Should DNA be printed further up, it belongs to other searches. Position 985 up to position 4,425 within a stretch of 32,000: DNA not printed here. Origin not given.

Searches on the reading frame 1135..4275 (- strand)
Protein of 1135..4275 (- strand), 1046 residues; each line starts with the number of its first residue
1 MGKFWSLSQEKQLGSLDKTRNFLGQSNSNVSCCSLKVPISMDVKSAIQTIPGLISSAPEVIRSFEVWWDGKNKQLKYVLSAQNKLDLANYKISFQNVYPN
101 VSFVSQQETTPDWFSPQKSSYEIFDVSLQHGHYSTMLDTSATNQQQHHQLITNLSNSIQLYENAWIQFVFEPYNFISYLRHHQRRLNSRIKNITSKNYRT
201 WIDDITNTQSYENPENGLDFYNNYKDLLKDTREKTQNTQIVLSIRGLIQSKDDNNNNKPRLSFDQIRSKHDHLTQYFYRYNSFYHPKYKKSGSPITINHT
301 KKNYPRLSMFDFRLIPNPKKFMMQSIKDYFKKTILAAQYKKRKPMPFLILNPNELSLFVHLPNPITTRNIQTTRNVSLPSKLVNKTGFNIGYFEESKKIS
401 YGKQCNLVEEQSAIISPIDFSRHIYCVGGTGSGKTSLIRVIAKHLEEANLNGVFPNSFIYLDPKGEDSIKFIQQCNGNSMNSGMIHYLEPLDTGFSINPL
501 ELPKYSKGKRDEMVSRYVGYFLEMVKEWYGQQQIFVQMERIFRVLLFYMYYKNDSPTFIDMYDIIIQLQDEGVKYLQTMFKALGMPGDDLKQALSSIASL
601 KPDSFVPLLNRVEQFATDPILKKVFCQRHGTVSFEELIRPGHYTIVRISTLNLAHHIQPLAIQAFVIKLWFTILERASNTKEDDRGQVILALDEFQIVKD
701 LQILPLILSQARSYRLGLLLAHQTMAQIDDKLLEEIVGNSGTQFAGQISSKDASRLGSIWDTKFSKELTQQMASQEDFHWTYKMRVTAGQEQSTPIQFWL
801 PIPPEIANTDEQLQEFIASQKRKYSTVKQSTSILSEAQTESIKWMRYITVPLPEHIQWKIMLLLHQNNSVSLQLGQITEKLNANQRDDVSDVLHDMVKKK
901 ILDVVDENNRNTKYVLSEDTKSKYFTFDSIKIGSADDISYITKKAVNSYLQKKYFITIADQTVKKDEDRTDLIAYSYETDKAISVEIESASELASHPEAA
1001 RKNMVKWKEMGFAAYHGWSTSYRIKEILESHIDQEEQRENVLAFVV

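Call 45: find_encoding_contigs(protein=window:1135-4275:-, flank=10000, max_places=4)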
Protein window:1135-4275:- (1046 aa): 10 contigs read that carry it; 4 places shown.
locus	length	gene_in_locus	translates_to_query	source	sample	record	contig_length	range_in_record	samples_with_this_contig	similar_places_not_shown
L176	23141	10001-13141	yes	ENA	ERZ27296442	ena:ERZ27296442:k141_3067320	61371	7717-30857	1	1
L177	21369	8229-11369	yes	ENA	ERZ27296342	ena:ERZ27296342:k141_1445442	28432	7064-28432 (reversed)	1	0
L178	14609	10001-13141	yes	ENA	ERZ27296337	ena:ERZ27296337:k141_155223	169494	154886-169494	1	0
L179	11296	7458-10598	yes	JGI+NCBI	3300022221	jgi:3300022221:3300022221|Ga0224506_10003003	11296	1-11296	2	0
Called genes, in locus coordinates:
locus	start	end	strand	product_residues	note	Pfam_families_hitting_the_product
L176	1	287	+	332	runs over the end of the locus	-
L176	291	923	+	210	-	-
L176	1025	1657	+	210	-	-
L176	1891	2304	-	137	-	PF01451:LMWPc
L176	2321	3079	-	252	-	PF01135:PCMT, PF13489:Methyltransf_23, PF01209:Ubie_methyltran, PF06325:PrmA, PF13649:Methyltransf_25, PF13847:Methyltransf_31, PF08241:Methyltransf_11, PF08242:Methyltransf_12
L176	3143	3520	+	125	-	PF01638:HxlR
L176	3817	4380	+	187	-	PF13489:Methyltransf_23, PF08241:Methyltransf_11, PF08242:Methyltransf_12, PF13649:Methyltransf_25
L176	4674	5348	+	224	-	-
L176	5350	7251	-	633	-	PF01266:DAO (faint), PF01494:FAD_binding_3 (faint), PF03486:HI0933_like, PF07992:Pyr_redox_2 (faint)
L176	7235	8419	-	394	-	PF01012:ETF, PF00766:ETF_alpha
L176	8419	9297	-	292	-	PF01012:ETF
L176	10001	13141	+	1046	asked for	PF12696:TraG-D_C (weak)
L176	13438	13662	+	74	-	-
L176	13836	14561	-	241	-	-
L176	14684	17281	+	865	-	-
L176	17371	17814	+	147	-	PF00903:Glyoxalase, PF12681:Glyoxalase_2 (weak), PF13669:Glyoxalase_4 (weak)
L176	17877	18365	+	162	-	PF12900:Pyridox_ox_2 (weak), PF01243:PNPOx_N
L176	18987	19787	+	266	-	PF04402:SIMPL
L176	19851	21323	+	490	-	-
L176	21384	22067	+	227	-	PF04893:Yip1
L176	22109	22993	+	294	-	-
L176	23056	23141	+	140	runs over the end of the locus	-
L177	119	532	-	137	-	PF01451:LMWPc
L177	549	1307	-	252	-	PF06325:PrmA, PF01135:PCMT, PF13489:Methyltransf_23, PF01209:Ubie_methyltran, PF13649:Methyltransf_25, PF13847:Methyltransf_31, PF08241:Methyltransf_11, PF08242:Methyltransf_12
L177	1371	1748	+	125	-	PF01638:HxlR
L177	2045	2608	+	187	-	PF13489:Methyltransf_23, PF08241:Methyltransf_11, PF08242:Methyltransf_12, PF13649:Methyltransf_25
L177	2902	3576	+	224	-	-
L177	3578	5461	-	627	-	PF01266:DAO (faint), PF01494:FAD_binding_3 (faint), PF03486:HI0933_like, PF07992:Pyr_redox_2 (faint)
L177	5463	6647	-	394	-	PF01012:ETF, PF00766:ETF_alpha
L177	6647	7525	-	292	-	PF01012:ETF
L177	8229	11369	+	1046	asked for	PF12696:TraG-D_C (weak)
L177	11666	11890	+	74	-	-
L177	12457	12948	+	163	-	-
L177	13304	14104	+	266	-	-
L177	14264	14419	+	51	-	-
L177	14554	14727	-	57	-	-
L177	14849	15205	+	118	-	-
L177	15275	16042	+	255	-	PF13473:Cupredoxin_1 (weak)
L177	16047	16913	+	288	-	-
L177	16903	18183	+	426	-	-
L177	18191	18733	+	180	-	-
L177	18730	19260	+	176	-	-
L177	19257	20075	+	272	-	-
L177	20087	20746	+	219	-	-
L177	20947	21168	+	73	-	-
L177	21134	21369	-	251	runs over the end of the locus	-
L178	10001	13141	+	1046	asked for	PF12696:TraG-D_C (weak)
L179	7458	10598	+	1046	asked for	PF12696:TraG-D_C (weak)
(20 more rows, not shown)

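Call 49: search_protein_families(library=pfam, max_evalue=0.05, proteins=[L176:14684-17281:+, L176:13836-14561:-, L177:12457-12948:+, L177:13304-14104:+, L177:15275-16042:+, L177:16047-16913:+, L177:16903-18183:+, L177:18191-18733:+, L177:19257-20075:+, L177:20087-20746:+])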
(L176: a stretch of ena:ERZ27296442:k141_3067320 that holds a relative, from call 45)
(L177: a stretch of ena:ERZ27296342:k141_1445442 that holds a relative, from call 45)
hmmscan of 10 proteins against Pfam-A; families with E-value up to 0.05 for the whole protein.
L176:14684-17281:+ (865 aa): 0 families

L176:13836-14561:- (241 aa): 0 families

L177:12457-12948:+ (163 aa): 1 family
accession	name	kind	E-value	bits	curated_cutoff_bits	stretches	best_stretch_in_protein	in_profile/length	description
PF16264.11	SatD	-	0.0061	16.6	29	1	38-116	3-81/211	SatD family (SatD)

L177:13304-14104:+ (266 aa): 1 family
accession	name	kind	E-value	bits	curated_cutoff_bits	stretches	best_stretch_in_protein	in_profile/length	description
PF21773.2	ODAD1_CC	-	0.042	13.3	27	0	72-155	205-284/287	ODAD1 central coiled coil region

L177:15275-16042:+ (255 aa): 2 families
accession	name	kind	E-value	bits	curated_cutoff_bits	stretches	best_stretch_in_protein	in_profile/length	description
PF13473.12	Cupredoxin_1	-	2.5e-06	27.9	27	1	174-252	29-104/104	Cupredoxin-like domain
PF00127.26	Copper-bind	-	0.00029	21.6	21.2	1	187-252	22-98/99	Copper binding proteins, plastocyanin/azurin family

L177:16047-16913:+ (288 aa): 0 families

L177:16903-18183:+ (426 aa): 0 families

L177:18191-18733:+ (180 aa): 0 families

L177:19257-20075:+ (272 aa): 0 families

L177:20087-20746:+ (219 aa): 0 families

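Call 53: search_solved_structures(query=window:1135-4275:-, max_evalue=0.1)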
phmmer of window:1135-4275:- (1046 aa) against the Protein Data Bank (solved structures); distinct sequences matched with E-value up to 0.1: 2.
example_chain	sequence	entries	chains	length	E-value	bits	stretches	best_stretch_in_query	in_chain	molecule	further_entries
6bge_A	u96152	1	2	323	0.021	15.9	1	364-445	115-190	VirB11-like protein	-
1g6o_A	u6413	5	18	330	0.023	15.8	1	364-445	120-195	CAG-ALPHA | virB11 homolog | Cag-alfa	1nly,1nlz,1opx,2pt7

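Call 57: find_homologous_proteins(query=window:1135-4275:-, max_evalue=1e-20)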
Query window:1135-4275:- (1046 aa): 140 proteins with E <= 1e-20 among 8000 candidates; the best 120 are listed.
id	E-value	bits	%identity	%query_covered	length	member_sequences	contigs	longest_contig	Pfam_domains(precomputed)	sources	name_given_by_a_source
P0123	0.0e+0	2381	100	100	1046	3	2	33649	PF12696.14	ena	-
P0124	0.0e+0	2105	89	100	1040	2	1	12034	PF10412.16,PF02534.21,PF12696.14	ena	-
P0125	0.0e+0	2100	88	100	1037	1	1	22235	PF10412.16,PF12696.14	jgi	-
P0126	0.0e+0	2065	87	100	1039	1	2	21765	PF10412.16,PF02534.21,PF12696.14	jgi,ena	-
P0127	0.0e+0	2063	86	100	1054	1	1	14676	PF10412.16,PF02534.21,PF12696.14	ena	-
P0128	0.0e+0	2051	85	100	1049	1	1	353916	PF10412.16,PF12696.14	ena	-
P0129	0.0e+0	2045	85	100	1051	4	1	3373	PF10412.16,PF12696.14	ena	-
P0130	0.0e+0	2017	84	100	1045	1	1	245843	PF10412.16,PF12696.14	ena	-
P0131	0.0e+0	2016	88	96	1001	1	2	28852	PF10412.16,PF02534.21,PF12696.14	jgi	-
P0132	0.0e+0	2002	89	96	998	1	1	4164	PF10412.16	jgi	-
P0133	0.0e+0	1979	82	100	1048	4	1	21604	PF10412.16,PF02534.21,PF12696.14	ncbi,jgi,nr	ncbi:MAG: TraM recognition domain-containing protein [Nitrosopumilus sp.]|nr:TraM recognition domain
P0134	0.0e+0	1965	82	100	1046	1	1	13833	PF02534.21,PF12696.14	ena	-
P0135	0.0e+0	1958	81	100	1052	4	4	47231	PF10412.16,PF02534.21,PF12696.14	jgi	-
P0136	0.0e+0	1957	82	100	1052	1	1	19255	PF02534.21,PF12696.14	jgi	-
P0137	0.0e+0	1950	81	100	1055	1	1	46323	PF10412.16,PF02534.21,PF12696.14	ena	-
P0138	0.0e+0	1949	81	100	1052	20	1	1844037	PF10412.16,PF12696.14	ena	-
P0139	0.0e+0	1895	82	96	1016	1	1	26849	PF10412.16,PF02534.21,PF12696.14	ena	-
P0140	0.0e+0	1872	81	96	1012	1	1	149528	PF10412.16,PF02534.21,PF12696.14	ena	-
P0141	0.0e+0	1788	82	92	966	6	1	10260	PF10412.16,PF02534.21,PF12696.14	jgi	-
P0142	0.0e+0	1642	89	78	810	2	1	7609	PF10412.16,PF02534.21,PF12696.14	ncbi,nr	ncbi:MAG: TraM recognition domain-containing protein, partial [Nitrosopumilus sp.]|nr:TraM recogniti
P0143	0.0e+0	1450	61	100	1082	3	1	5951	PF10412.16,PF02534.21,PF12696.14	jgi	-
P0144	0.0e+0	1433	61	100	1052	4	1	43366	PF10412.16,PF03965.23,PF02534.21,PF12696.14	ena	-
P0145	0.0e+0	1429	61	100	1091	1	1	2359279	PF10412.16,PF12696.14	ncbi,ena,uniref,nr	ncbi:type IV secretory system conjugative DNA transfer family protein [Nitrosopumilus sp.]|uniref:ty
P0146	0.0e+0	1428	61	100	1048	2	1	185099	PF10412.16,PF12696.14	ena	-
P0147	0.0e+0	1421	61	100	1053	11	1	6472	PF10412.16,PF12696.14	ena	-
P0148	0.0e+0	1418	61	100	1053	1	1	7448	PF10412.16,PF12696.14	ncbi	ncbi:MAG: TraM recognition domain-containing protein [Nitrosopumilus sp.]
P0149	0.0e+0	1414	61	100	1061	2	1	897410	PF10412.16,PF02534.21,PF12696.14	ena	-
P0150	0.0e+0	1403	84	71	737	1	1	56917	PF02534.21,PF12696.14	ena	-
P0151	0.0e+0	1392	60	100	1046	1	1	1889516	PF10412.16,PF12696.14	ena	-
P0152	0.0e+0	1391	61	96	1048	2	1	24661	PF10412.16,PF12696.14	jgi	-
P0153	0.0e+0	1384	59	100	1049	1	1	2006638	PF10412.16,PF12696.14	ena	-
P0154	0.0e+0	1371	59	100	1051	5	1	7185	PF10412.16,PF12696.14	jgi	-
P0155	0.0e+0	1370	59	100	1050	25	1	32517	PF10412.16,PF12696.14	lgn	-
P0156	0.0e+0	1366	61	96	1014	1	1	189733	PF10412.16,PF01935.24,PF12696.14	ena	-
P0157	0.0e+0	1365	61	96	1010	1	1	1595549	PF10412.16,PF12696.14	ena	-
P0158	0.0e+0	1362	59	100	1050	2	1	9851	PF10412.16,PF02534.21,PF12696.14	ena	-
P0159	0.0e+0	1362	59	100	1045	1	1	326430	PF10412.16,PF12696.14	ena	-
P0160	0.0e+0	1360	59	100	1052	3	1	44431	PF10412.16,PF12696.14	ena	-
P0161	0.0e+0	1358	60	97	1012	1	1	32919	PF10412.16,PF12696.14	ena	-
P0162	0.0e+0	1357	59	100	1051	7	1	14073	PF02534.21,PF12696.14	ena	-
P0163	0.0e+0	1356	58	100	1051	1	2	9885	PF10412.16,PF12696.14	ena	-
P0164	0.0e+0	1355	58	100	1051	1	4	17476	PF10412.16,PF12696.14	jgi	-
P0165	0.0e+0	1354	59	100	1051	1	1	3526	PF10412.16,PF12696.14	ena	-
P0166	0.0e+0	1353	59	100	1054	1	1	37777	PF10412.16,PF02534.21,PF12696.14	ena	-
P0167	0.0e+0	1349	58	100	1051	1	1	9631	PF10412.16,PF12696.14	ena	-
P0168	0.0e+0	1349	60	97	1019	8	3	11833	PF10412.16,PF12696.14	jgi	-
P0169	0.0e+0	1344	63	91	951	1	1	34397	PF10412.16,PF02534.21,PF12696.14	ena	-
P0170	0.0e+0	1341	58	100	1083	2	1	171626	PF10412.16,PF02534.21,PF12696.14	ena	-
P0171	0.0e+0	1340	58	100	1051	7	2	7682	PF10412.16,PF12696.14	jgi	-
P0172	0.0e+0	1336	58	100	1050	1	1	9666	PF10412.16,PF12696.14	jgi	jgi:hypothetical protein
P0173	0.0e+0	1330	58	100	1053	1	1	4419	PF10412.16,PF02534.21,PF12696.14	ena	-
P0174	0.0e+0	1329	59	97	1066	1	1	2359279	PF10412.16,PF02534.21,PF12696.14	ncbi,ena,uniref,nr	ncbi:TraM recognition domain-containing protein [Nitrosopumilus sp.]|uniref:TraM recognition domain-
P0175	0.0e+0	1323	59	96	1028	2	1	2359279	PF10412.16,PF02534.21,PF12696.14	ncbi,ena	-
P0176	0.0e+0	1321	57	100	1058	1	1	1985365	PF01935.24,PF12696.14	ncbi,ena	-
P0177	0.0e+0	1316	56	100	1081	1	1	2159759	PF05872.19,PF12696.14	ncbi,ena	-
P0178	0.0e+0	1312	59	96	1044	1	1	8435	PF10412.16,PF12696.14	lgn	-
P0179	0.0e+0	1307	58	97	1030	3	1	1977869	PF10412.16,PF02534.21,PF12696.14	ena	-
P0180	0.0e+0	1295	61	91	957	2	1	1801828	PF10412.16,PF02534.21,PF12696.14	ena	-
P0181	0.0e+0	1295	59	97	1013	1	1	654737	PF10412.16,PF02534.21,PF12696.14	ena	-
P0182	0.0e+0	1278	59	93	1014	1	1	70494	PF10412.16,PF02534.21,PF12696.14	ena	-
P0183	0.0e+0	1276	56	100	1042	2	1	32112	PF10412.16,PF13401.13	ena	-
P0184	0.0e+0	1266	55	100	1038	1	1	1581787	PF10412.16,PF12696.14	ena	-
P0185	0.0e+0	1260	57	97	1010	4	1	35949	PF10412.16,PF12696.14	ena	-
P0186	0.0e+0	1259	56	97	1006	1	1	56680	PF10412.16,PF13401.13,PF12696.14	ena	-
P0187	0.0e+0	1257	56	97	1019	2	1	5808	PF10412.16,PF01935.24,PF02534.21,PF12696.14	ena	-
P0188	0.0e+0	1253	57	93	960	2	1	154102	PF02534.21,PF12696.14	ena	-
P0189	0.0e+0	1253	56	97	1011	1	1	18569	PF10412.16,PF12696.14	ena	-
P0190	0.0e+0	1252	56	96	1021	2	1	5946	PF10412.16,PF01935.24,PF02534.21,PF12696.14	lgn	-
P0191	0.0e+0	1231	55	97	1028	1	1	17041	PF10412.16,PF12696.14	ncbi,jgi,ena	-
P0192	0.0e+0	1195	62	81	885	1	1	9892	PF10412.16,PF02534.21,PF12696.14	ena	-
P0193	0.0e+0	1191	63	78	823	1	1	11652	PF10412.16,PF01935.24,PF02534.21,PF12696.14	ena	-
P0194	0.0e+0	1172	65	75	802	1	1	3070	PF10412.16,PF12696.14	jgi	-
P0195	0.0e+0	1139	58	85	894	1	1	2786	PF10412.16,PF13401.13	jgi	-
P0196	0.0e+0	1135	58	84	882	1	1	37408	PF10412.16,PF13401.13,PF12696.14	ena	-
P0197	0.0e+0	1121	63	78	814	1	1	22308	PF10412.16,PF01935.24,PF12696.14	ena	-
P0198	0.0e+0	1102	60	77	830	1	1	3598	PF10412.16,PF02534.21,PF12696.14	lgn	-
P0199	0.0e+0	1093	49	100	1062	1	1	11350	PF10412.16,PF01935.24,PF12696.14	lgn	-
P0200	0.0e+0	1089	48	99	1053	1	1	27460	PF10412.16,PF01935.24,PF12696.14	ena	-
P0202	0.0e+0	1082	49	100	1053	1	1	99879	PF10412.16,PF12696.14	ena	-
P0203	0.0e+0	1081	62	74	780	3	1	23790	PF10412.16,PF12696.14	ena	-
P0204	0.0e+0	1075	61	73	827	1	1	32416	PF10412.16,PF02534.21,PF12696.14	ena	-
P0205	0.0e+0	1065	48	99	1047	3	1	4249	PF10412.16,PF01935.24,PF12696.14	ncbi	-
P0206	0.0e+0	1058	49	100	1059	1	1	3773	PF10412.16,PF01935.24,PF12696.14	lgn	-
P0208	0.0e+0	1054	47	100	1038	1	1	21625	PF10412.16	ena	-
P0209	0.0e+0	1054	48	100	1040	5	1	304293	PF10412.16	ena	-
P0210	0.0e+0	1052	48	99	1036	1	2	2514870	PF10412.16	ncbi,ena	-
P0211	0.0e+0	1050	60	74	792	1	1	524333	PF10412.16,PF02534.21,PF12696.14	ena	-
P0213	0.0e+0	1048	47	99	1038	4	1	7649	PF10412.16,PF13401.13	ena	-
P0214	0.0e+0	1047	48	99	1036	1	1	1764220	PF10412.16,PF13401.13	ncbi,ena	-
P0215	0.0e+0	1042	47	99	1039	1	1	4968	PF10412.16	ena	-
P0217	0.0e+0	1037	46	99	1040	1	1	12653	PF10412.16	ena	-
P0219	0.0e+0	1030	47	99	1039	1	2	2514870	PF10412.16,PF24034.2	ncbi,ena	-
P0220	0.0e+0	1030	46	99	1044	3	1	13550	PF10412.16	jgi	-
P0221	0.0e+0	1030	47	100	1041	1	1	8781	PF10412.16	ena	-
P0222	0.0e+0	1029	47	96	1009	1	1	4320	PF10412.16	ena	-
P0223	0.0e+0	1028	46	100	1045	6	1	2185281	PF10412.16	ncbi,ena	-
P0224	0.0e+0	1021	46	99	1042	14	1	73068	PF10412.16,PF13401.13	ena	-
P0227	0.0e+0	1013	46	95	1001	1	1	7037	PF10412.16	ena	-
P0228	1.1e-297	1008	45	100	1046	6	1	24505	PF10412.16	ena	-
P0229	1.1e-296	1005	47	95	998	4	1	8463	PF10412.16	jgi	-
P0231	1.6e-294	998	60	70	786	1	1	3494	PF10412.16,PF02534.21,PF12696.14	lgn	-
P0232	6.5e-294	996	45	97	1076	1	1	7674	PF10412.16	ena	-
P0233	1.7e-293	994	45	100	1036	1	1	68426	PF10412.16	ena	-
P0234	1.1e-292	992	46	100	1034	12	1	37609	PF10412.16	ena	-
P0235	2.2e-292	991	46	100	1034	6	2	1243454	PF10412.16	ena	-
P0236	1.0e-290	985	46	100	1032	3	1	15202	PF10412.16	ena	-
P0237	7.8e-289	979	45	98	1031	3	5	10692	PF10412.16,PF13401.13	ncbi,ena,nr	ncbi:hypothetical protein IBTHAUMO2_930002 [Nitrosopumilaceae archaeon]|nr:hypothetical protein IBTH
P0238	1.3e-288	978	66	64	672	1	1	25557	PF10412.16,PF02534.21,PF12696.14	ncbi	ncbi:MAG: TraM recognition domain-containing protein [Nitrosopumilus sp.]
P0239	3.3e-287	974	45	100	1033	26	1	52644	PF10412.16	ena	-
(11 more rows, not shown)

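Call 58: find_encoding_contigs(protein=P0128, flank=10000, max_places=2)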
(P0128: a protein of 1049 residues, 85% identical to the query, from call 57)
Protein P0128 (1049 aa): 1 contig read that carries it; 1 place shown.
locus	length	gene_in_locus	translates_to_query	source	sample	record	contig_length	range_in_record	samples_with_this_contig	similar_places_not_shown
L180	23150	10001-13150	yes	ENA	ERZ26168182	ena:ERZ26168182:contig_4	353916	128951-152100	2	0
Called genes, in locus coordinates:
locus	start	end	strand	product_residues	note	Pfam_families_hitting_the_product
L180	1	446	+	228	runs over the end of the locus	PF12705:PDDEXK_1 (weak)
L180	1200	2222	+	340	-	PF01555:N6_N4_Mtase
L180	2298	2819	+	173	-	-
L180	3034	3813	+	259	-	-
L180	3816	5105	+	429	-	-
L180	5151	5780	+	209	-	-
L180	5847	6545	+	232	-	PF01478:Peptidase_A24 (weak)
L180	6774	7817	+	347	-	-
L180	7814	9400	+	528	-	-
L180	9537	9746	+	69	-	-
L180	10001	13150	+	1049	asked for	PF10412:TrwB_AAD_bind (faint), PF12696:TraG-D_C (weak)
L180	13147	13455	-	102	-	-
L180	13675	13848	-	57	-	-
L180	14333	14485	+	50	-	-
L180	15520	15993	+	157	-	-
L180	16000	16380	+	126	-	-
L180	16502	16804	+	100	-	-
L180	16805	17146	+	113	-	-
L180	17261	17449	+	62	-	-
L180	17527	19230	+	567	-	-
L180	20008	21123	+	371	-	PF01916:DS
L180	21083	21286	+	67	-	-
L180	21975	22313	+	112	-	-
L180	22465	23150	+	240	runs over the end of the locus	PF08713:DNA_alkylation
